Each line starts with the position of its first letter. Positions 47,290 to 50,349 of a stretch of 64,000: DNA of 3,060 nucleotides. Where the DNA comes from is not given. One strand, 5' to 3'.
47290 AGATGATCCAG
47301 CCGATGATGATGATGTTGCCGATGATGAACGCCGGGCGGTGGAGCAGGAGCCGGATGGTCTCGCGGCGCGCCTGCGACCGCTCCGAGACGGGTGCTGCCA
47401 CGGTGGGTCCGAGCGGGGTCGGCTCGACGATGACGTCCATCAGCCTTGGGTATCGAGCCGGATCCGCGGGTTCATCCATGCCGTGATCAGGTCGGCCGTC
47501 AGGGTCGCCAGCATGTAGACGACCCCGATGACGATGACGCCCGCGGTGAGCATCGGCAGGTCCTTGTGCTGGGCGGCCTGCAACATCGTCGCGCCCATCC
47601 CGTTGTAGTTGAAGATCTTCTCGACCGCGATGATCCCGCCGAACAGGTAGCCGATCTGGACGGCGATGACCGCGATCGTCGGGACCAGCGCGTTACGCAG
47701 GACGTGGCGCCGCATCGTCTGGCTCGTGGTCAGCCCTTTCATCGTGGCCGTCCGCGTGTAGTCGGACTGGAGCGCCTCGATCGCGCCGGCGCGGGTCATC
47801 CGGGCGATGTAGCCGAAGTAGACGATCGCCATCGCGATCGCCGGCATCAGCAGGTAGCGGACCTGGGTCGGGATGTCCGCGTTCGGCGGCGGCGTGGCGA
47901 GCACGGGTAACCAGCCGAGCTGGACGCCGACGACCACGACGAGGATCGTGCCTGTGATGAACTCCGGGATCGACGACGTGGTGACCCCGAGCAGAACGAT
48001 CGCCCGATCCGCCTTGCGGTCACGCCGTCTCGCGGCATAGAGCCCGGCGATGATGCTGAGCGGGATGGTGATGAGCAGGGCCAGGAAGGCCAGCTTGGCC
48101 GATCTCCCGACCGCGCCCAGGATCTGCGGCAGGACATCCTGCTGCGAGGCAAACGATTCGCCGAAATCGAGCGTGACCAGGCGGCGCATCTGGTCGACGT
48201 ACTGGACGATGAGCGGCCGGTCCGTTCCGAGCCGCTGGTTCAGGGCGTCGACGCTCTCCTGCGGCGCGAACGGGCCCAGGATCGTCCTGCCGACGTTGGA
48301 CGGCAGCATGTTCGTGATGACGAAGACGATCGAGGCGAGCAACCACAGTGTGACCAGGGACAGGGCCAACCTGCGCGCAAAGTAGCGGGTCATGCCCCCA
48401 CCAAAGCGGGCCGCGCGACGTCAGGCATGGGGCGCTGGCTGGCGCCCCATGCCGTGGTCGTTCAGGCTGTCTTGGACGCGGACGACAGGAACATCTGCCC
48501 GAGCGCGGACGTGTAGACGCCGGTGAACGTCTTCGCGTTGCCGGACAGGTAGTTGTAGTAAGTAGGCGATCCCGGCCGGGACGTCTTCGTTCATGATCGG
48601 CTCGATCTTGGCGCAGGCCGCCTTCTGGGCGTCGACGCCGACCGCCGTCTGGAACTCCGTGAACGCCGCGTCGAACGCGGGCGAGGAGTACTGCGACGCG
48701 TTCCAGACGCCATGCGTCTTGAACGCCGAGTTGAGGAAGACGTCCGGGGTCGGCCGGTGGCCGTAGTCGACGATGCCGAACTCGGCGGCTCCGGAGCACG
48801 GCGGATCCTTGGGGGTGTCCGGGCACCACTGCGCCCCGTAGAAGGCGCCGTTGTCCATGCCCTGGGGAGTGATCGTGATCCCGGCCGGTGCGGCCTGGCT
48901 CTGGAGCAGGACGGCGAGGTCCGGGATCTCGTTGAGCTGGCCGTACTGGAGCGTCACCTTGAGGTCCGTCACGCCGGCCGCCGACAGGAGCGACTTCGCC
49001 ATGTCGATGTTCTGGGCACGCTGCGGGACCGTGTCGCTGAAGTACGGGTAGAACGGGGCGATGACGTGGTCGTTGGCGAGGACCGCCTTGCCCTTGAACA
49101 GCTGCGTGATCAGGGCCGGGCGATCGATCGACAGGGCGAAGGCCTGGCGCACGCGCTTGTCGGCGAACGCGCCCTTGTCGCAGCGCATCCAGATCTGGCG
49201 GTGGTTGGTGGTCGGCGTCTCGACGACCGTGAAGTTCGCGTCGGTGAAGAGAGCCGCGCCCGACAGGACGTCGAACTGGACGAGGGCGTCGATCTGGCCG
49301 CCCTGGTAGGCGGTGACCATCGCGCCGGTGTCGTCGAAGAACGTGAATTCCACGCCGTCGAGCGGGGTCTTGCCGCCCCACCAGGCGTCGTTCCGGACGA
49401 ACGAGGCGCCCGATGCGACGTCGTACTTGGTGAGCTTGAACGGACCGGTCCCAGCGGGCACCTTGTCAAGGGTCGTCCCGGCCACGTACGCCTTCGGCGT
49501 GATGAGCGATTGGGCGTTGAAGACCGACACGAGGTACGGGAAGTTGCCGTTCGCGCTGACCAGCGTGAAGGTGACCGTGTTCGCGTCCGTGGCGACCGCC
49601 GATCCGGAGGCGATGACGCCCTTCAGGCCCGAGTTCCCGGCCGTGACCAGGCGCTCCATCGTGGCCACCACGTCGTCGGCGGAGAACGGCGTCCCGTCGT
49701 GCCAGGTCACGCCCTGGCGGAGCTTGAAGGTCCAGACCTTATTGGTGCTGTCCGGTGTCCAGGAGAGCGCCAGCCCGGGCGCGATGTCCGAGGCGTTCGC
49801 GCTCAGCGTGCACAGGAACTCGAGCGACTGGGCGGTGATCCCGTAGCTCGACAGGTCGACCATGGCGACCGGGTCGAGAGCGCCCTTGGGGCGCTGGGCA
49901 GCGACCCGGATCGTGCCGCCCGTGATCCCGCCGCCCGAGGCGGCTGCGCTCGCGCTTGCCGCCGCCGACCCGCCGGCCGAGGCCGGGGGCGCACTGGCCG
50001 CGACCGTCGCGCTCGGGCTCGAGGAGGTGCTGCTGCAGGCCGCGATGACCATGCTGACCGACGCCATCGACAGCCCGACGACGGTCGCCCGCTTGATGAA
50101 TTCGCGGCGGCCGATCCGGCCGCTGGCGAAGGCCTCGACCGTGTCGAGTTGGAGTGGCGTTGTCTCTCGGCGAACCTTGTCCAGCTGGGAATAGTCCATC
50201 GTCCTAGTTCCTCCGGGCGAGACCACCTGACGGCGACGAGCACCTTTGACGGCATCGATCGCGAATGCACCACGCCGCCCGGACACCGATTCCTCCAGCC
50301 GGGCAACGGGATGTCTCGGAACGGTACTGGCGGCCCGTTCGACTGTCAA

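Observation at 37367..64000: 27-kb N-methylamine/betaine island built around MttB-family proteins, with no corrinoid partner and no Rieske demethylase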

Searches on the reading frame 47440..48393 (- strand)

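Call 17: search_protein_families(library=pfam, proteins=[window:47440-48393:-])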
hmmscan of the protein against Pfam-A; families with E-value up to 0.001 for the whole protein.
window:47440-48393:- (317 aa): 2 families
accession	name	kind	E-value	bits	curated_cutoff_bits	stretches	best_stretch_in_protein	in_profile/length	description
PF00528.27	BPD_transp_1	-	1.4e-38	132.9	26.4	1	114-312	2-183/184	Binding-protein-dependent transport system inner membrane component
PF19300.4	BPD_transp_1_N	-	1.1e-08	35.7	23.8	1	1-74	1-74/114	Binding-prot-dependent transport system membrane comp, N-term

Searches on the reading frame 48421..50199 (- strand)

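Call 17: search_protein_families(library=pfam, proteins=[window:48421-50199:-])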
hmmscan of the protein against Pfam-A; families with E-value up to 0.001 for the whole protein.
window:48421-50199:- (592 aa): 1 family
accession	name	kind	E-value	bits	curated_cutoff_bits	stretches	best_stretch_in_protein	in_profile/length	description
PF00496.27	SBP_bac_5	-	7.6e-74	249.5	32.4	1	139-453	2-330/368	Bacterial extracellular solute-binding proteins, family 5 Middle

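Call 61: search_protein_families(library=ncbifam, max_evalue=1e-10, proteins=[window:48421-50199:-])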
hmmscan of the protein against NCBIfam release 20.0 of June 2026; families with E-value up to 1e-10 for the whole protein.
window:48421-50199:- (592 aa): 9 families
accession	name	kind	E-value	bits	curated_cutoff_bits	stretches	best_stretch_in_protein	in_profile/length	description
NF045468.1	Opp5A_nikA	equivalog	9.2e-46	156.3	600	1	103-543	26-454/488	nickel ABC transporter substrate-binding protein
TIGR02294.1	nickel_nikA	equivalog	1.1e-32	113.3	393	1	135-411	44-328/501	nickel ABC transporter substrate-binding protein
NF045467.1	Opp4A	equivalog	6.8e-28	97.2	650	1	244-413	203-383/556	oligopeptide ABC transporter substrate-binding protein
NF047575.1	opine_bind_CntA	exception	1.1e-26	93.5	800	1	121-411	59-361/535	staphylopine-dependent metal ABC transporter substrate-binding lipoprotein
NF043070.1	DppA_dipep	equivalog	8.7e-21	74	1005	1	130-412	65-370/535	dipeptide ABC transporter periplasmic-binding protein DppA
NF011942.0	PRK15413.1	equivalog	3.2e-20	72.3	594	1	91-451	24-386/512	glutathione ABC transporter substrate-binding protein GsiB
TIGR04028.1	SBP_KPN_01854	hypoth_equivalog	4e-19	68.6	468.5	1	137-411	42-332/509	TIGR04028 family ABC transporter substrate-binding protein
NF011684.0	PRK15104.1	equivalog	2.2e-15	56.4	947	0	106-186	50-128/543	oligopeptide ABC transporter substrate-binding protein OppA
NF011689.0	PRK15109.1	equivalog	2.6e-13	49.5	560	1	123-446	63-414/547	ABC transporter substrate-binding protein SapA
